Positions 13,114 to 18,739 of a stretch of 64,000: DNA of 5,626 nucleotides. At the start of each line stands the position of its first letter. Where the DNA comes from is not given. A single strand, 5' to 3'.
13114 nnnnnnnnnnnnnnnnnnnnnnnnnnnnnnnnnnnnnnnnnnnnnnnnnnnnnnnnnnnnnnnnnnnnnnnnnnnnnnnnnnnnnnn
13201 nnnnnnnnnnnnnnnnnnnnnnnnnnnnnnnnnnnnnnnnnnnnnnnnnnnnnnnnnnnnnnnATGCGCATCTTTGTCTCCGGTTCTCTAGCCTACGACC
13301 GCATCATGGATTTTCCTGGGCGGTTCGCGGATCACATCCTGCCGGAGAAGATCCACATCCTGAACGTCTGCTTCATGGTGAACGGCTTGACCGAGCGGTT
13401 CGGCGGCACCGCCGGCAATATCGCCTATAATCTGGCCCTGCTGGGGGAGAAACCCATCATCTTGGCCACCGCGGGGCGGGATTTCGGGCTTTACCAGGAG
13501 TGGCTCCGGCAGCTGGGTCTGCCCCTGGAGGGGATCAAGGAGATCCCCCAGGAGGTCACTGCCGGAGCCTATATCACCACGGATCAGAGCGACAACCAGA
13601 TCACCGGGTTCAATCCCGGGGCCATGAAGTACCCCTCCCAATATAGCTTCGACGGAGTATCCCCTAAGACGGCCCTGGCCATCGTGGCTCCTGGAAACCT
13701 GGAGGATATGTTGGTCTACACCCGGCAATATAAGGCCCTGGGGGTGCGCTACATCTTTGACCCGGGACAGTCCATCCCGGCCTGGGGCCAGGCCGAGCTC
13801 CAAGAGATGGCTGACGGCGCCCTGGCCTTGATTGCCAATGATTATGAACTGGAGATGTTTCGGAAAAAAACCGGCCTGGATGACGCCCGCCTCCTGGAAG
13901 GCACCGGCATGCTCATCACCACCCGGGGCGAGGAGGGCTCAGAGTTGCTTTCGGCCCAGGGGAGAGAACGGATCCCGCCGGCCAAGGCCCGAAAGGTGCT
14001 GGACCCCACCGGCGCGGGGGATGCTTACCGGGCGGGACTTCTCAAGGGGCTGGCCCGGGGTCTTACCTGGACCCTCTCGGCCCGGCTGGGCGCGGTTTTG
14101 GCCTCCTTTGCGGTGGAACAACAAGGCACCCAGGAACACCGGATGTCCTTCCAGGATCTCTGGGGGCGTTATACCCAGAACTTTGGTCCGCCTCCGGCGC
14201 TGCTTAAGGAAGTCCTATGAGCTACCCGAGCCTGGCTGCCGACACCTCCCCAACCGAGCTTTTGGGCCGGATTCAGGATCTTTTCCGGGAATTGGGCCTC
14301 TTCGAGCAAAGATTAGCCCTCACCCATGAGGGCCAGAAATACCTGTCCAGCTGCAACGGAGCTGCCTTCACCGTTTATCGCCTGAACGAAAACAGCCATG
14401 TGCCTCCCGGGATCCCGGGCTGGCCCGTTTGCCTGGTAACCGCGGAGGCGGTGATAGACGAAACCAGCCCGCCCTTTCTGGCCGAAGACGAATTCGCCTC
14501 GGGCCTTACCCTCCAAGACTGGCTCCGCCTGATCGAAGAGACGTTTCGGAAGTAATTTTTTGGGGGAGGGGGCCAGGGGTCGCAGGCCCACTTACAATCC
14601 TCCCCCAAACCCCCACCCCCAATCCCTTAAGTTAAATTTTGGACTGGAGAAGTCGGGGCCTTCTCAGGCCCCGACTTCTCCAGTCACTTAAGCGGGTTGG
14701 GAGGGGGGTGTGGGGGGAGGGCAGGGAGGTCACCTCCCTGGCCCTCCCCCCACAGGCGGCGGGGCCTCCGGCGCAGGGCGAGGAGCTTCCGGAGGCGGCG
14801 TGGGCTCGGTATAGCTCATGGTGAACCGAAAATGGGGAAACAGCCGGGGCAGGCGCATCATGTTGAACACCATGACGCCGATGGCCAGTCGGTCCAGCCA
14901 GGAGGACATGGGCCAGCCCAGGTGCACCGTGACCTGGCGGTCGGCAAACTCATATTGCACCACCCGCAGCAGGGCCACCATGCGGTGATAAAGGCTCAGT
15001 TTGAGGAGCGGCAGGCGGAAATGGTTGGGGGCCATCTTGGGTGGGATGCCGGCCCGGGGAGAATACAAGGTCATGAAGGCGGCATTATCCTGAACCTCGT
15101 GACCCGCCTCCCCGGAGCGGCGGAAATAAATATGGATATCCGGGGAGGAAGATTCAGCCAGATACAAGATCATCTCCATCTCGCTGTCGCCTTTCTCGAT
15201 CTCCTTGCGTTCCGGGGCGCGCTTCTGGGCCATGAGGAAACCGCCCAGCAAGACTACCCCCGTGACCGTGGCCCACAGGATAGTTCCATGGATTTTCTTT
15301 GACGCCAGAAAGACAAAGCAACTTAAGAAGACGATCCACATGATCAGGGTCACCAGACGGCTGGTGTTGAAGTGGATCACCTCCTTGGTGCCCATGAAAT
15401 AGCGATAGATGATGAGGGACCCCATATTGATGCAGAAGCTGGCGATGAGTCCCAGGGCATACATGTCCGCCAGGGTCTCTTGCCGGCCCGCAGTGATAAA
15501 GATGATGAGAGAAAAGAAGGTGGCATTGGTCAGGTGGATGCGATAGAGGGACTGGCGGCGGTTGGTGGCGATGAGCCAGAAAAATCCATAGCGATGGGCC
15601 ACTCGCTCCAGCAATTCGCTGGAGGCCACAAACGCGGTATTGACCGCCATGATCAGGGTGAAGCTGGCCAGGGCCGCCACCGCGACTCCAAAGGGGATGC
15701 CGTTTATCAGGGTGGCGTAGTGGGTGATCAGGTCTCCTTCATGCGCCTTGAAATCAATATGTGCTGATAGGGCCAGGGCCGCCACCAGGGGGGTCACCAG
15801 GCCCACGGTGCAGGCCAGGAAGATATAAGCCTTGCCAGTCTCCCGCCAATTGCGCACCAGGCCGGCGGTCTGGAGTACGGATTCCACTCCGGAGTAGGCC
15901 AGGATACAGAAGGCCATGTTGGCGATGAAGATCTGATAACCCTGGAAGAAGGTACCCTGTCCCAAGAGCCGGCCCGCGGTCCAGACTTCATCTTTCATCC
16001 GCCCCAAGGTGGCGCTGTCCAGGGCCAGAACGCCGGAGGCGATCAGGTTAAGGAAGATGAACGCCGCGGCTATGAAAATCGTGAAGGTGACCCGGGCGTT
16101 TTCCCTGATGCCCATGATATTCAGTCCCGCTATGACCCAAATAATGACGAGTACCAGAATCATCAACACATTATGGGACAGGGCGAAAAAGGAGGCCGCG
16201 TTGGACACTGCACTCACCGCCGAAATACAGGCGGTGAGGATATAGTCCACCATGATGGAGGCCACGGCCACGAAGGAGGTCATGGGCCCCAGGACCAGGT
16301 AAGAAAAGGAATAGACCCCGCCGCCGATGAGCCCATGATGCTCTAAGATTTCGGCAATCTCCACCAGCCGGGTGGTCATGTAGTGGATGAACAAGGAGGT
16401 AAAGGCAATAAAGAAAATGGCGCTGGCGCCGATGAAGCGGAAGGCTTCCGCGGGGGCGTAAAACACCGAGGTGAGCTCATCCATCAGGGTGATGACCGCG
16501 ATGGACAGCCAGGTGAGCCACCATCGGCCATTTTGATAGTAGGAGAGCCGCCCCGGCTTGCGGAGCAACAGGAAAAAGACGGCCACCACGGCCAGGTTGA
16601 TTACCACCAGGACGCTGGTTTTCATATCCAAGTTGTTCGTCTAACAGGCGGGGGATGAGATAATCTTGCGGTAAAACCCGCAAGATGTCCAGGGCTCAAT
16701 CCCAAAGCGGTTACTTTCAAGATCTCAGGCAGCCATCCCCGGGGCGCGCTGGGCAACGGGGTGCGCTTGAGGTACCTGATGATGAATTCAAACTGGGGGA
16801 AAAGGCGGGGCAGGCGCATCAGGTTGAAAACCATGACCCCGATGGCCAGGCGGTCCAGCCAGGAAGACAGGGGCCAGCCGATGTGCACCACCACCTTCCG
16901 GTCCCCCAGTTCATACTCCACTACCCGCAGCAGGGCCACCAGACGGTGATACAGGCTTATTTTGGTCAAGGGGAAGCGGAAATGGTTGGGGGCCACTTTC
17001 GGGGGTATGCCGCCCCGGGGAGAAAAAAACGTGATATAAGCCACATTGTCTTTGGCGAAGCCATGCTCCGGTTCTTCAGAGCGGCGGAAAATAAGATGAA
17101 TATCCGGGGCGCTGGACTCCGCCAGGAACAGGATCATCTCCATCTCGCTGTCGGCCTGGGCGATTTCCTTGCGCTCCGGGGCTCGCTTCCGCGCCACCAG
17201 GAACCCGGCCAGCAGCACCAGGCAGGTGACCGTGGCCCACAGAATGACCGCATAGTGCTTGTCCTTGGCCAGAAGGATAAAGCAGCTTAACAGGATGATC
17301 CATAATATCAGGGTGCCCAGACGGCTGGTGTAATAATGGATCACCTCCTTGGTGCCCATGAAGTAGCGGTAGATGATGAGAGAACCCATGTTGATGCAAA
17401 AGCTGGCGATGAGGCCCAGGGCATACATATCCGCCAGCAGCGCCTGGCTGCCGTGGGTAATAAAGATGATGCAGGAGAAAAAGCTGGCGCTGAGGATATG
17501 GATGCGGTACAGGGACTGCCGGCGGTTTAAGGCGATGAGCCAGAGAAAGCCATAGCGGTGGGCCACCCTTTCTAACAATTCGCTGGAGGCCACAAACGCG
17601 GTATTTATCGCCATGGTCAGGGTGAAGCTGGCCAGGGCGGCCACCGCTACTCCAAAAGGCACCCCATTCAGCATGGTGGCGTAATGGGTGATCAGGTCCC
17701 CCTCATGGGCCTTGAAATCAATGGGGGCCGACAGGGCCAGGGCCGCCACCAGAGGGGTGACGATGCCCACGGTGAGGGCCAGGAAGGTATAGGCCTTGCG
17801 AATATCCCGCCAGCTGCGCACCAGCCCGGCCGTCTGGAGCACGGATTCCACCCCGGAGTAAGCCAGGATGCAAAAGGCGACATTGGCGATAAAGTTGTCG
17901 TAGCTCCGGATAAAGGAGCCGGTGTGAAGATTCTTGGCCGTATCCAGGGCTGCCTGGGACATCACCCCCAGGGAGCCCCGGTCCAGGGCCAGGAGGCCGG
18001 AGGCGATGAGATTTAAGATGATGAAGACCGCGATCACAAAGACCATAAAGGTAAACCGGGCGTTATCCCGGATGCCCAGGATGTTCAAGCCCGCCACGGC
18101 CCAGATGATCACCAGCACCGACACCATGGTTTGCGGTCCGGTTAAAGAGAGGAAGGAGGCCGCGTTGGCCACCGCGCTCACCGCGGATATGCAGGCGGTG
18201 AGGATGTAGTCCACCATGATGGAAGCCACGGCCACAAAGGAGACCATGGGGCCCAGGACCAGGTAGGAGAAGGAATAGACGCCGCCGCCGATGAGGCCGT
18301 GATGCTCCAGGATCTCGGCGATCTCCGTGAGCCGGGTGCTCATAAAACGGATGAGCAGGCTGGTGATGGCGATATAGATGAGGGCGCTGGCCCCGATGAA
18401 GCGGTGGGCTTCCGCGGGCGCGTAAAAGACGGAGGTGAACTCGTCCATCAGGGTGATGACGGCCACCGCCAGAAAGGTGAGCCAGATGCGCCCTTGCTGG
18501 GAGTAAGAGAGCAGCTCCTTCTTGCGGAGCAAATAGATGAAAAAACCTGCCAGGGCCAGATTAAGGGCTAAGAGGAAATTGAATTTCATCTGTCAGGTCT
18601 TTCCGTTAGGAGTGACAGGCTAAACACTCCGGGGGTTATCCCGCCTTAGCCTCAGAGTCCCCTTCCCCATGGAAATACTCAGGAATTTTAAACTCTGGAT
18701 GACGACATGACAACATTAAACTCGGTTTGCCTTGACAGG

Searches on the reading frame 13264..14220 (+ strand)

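Call 58: search_protein_families(library=pfam, proteins=[window:13264-14220:+], max_evalue=0.00001)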
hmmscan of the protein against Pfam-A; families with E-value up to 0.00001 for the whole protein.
window:13264-14220:+ (318 aa): 1 family
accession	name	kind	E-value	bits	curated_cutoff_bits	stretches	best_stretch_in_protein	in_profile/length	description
PF00294.29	PfkB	-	3.1e-36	125.7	25.8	1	40-291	29-297/302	pfkB family carbohydrate kinase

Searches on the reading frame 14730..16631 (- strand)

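Call 57: search_protein_families(library=pfam, proteins=[window:14730-16631:-], max_evalue=0.00001)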
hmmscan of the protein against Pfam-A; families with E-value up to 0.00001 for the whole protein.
window:14730-16631:- (633 aa): 1 family
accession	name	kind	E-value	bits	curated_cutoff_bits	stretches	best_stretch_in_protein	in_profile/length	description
PF13520.12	AA_permease_2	-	9.5e-20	71.3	27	1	41-448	3-412/427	Amino acid permease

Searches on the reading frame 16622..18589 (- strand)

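Call 11: search_protein_families(library=pfam, proteins=[window:16622-18589:-], max_evalue=0.01)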
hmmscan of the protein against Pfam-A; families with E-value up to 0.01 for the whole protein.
window:16622-18589:- (655 aa): 1 family
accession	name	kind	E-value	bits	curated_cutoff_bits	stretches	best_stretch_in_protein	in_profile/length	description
PF13520.12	AA_permease_2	-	9.7e-22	77.9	27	1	42-440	8-401/427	Amino acid permease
